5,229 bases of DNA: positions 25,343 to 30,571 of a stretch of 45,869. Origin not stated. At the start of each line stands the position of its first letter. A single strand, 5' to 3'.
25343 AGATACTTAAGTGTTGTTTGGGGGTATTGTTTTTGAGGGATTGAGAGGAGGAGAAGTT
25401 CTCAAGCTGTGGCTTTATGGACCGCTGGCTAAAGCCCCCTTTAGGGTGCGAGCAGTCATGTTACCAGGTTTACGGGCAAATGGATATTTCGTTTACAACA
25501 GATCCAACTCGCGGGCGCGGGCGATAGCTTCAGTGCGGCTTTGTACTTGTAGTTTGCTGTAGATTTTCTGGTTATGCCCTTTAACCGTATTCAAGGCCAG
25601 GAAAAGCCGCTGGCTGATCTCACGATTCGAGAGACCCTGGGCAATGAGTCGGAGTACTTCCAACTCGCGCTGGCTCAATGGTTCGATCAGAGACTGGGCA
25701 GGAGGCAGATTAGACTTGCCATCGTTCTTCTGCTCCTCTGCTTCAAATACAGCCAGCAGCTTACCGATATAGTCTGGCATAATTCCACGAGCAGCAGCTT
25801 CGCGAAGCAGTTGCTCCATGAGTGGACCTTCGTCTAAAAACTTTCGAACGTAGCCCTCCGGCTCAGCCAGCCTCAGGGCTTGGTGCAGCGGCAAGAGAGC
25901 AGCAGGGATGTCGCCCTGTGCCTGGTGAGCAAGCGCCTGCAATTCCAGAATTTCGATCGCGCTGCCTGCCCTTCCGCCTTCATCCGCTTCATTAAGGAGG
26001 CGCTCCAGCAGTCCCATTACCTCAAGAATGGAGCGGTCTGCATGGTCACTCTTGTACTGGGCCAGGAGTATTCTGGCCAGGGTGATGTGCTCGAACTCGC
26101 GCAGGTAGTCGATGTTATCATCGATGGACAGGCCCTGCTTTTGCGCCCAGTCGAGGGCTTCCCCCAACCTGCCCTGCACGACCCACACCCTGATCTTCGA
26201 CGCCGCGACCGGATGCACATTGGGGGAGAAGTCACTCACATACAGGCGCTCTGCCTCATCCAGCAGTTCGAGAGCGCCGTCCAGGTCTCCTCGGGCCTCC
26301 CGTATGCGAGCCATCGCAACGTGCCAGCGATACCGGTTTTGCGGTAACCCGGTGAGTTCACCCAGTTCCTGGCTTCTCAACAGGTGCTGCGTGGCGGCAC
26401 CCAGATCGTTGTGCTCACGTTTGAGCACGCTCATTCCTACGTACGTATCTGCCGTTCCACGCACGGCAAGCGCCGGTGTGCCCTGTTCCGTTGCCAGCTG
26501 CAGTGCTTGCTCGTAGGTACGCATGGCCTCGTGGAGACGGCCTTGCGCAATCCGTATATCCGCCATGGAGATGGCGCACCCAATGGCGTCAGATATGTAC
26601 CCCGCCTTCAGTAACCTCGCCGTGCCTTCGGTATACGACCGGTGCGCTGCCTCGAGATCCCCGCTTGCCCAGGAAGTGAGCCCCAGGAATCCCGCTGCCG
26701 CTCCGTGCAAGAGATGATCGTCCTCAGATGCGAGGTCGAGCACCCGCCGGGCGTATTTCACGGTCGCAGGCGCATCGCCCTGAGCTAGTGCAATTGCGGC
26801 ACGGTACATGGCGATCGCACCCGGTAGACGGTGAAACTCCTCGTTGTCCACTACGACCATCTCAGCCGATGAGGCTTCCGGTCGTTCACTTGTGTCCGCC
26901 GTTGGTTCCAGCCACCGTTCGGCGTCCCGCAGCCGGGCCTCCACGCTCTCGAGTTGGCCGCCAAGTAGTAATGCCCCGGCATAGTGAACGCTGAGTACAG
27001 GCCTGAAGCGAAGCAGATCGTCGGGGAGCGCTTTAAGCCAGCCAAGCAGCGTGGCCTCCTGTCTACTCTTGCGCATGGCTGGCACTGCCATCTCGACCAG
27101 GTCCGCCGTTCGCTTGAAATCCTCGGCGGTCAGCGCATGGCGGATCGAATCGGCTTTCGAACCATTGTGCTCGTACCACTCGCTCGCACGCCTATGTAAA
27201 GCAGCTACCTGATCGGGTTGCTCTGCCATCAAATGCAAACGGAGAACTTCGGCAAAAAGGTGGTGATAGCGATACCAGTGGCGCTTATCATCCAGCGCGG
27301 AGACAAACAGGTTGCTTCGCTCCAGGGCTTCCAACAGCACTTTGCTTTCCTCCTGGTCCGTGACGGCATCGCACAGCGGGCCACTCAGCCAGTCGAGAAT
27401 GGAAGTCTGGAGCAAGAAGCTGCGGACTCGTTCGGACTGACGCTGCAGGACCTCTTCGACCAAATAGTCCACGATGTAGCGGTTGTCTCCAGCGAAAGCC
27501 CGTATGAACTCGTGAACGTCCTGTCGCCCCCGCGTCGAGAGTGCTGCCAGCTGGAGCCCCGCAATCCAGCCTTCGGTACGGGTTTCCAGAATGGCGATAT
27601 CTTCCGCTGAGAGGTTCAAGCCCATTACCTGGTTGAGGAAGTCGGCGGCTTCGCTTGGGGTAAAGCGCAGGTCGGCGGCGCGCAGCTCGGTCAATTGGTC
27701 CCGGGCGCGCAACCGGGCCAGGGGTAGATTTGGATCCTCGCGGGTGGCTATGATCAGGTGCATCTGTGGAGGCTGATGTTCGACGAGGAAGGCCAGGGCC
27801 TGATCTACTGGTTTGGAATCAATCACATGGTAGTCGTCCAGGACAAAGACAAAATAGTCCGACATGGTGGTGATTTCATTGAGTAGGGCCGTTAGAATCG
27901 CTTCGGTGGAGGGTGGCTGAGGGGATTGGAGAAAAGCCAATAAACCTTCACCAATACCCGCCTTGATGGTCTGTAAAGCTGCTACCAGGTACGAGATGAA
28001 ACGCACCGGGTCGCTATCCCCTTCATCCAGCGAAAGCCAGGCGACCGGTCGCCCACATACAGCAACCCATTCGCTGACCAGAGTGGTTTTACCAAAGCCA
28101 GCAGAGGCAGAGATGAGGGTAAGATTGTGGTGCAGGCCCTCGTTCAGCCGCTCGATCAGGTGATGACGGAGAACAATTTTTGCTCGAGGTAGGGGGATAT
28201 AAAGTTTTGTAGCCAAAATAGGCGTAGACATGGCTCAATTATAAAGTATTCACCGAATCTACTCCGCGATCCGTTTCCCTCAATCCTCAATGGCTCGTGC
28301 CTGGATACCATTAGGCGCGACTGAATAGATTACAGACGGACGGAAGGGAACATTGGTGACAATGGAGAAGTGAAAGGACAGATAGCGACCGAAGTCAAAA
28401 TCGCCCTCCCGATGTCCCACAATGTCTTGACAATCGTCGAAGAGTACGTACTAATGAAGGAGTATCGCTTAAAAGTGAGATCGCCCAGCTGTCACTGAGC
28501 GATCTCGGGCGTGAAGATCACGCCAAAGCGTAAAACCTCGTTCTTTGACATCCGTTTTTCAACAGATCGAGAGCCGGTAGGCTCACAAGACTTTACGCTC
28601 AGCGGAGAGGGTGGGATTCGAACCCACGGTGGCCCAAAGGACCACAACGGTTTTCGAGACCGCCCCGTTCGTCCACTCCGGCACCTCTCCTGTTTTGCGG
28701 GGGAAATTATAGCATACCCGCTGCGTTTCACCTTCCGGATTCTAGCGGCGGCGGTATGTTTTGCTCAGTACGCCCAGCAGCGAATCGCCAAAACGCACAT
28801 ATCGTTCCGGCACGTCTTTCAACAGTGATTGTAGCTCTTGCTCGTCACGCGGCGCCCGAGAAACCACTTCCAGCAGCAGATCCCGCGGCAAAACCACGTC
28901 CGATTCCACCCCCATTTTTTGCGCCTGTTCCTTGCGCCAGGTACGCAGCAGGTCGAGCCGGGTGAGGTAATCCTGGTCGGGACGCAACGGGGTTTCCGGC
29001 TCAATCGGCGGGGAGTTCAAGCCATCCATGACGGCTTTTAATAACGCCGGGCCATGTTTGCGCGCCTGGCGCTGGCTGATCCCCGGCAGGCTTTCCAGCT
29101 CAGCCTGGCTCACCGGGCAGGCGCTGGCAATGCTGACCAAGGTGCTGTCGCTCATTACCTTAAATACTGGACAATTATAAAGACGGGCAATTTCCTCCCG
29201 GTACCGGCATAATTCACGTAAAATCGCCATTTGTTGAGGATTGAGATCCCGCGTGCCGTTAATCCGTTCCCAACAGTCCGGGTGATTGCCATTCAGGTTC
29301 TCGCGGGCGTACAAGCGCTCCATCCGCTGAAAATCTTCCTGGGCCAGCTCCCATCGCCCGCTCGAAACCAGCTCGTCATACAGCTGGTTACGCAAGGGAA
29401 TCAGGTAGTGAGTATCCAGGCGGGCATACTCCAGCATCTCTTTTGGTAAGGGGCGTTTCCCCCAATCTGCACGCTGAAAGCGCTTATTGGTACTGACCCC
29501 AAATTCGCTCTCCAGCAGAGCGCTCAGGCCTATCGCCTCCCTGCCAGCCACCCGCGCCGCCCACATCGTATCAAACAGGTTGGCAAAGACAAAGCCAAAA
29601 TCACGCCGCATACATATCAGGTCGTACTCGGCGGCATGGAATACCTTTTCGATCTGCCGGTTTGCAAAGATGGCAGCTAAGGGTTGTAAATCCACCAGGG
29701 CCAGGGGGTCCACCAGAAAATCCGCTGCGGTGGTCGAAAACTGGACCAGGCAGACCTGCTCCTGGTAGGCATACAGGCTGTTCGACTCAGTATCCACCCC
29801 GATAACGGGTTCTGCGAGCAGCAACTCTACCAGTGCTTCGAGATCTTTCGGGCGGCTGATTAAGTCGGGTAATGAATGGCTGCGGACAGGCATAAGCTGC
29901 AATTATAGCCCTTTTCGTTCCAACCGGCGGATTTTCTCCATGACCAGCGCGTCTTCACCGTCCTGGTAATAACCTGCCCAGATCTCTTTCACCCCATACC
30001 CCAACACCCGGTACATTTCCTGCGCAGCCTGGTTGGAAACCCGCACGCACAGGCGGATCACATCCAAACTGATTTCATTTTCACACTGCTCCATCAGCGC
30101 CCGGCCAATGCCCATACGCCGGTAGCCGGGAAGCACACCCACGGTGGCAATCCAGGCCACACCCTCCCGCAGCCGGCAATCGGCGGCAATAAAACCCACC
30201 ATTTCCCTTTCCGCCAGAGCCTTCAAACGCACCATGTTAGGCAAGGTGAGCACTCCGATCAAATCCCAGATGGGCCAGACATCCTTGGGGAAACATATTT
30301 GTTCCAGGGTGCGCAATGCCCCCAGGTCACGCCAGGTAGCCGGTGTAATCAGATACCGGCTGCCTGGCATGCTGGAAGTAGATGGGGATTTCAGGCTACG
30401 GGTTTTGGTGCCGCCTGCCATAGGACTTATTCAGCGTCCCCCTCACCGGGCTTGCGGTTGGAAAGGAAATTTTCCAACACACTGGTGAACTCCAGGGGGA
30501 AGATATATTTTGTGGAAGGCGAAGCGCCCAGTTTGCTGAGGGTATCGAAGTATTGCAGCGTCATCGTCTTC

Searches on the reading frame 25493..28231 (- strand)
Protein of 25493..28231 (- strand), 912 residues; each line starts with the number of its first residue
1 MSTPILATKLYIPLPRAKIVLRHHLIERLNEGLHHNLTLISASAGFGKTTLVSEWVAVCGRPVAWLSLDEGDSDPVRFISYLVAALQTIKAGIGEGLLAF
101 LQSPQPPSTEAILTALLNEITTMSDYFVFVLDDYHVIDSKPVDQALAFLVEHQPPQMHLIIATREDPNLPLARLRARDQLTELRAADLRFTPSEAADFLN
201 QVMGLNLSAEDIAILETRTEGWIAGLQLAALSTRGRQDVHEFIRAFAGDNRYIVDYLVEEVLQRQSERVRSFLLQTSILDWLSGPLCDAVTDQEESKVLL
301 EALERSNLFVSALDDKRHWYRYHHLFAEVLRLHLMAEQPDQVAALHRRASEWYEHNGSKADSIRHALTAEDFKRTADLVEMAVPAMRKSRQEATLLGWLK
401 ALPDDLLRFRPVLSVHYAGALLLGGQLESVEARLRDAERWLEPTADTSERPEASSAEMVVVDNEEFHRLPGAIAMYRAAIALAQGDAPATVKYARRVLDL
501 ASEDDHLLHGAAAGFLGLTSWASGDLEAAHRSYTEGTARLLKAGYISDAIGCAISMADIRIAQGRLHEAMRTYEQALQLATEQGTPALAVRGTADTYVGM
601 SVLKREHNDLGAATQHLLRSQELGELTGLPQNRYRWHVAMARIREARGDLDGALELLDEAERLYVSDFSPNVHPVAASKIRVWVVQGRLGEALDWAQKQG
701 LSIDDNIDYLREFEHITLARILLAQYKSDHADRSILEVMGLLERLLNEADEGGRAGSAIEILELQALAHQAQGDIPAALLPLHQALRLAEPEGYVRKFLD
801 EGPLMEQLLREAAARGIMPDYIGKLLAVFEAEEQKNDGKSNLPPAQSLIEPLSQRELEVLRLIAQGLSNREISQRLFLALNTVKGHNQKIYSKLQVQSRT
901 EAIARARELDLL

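Call 35: search_protein_families(library=pfam, max_evalue=0.001, proteins=[window:25493-28231:-])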
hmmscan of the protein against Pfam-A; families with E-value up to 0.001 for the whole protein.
window:25493-28231:- (912 aa): 7 families
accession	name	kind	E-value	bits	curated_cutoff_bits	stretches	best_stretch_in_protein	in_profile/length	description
PF17874.7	TPR_MalT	-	2.2e-73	247.9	45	1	471-814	1-335/336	MalT-like TPR region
PF00196.25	GerE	-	9.6e-19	67.2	23.5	1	851-904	2-55/57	Bacterial regulatory proteins, luxR family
PF13424.12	TPR_12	-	3.2e-10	40.5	30.1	2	475-539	7-74/77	Tetratricopeptide repeat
PF13191.12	AAA_16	-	3.3e-07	31.4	32.6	1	23-161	13-166/167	AAA ATPase domain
PF07719.23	TPR_2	-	2.5e-05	24.5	27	0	556-580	7-31/34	Tetratricopeptide repeat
PF13414.12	TPR_11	-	3.4e-05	23.9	26.8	0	558-579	2-23/42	TPR repeat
PF13428.12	TPR_14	-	7.2e-05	23.5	23.5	0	638-667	5-34/44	Tetratricopeptide repeat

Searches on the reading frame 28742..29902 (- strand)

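Call 35: search_protein_families(library=pfam, max_evalue=0.001, proteins=[window:28742-29902:-])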
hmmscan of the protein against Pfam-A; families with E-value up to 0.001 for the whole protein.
window:28742-29902:- (386 aa): 2 families
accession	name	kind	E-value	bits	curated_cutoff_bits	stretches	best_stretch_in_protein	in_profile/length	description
PF01612.26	DNA_pol_A_exo1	-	7.4e-46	156.5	23.6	1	15-178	4-172/173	3'-5' exonuclease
PF00570.28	HRDC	-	8.7e-31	106.1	23.8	2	224-291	1-68/68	HRDC domain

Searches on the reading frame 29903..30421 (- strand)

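Call 35: search_protein_families(library=pfam, max_evalue=0.001, proteins=[window:29903-30421:-])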
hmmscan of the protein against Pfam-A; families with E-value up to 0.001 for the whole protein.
window:29903-30421:- (172 aa): 4 families
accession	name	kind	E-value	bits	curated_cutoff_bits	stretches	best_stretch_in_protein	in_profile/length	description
PF00583.31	Acetyltransf_1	-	9.5e-14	52.1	20.7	1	68-142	38-116/116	Acetyltransferase (GNAT) family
PF13508.13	Acetyltransf_7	-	3.5e-11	43.8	27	1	70-142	10-82/84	Acetyltransferase (GNAT) domain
PF13673.13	Acetyltransf_10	-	9.6e-09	35.7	23.6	1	65-144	33-109/128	Acetyltransferase (GNAT) domain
PF08445.16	FR47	-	5.4e-06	26.7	22.1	1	80-145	13-80/86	FR47-like protein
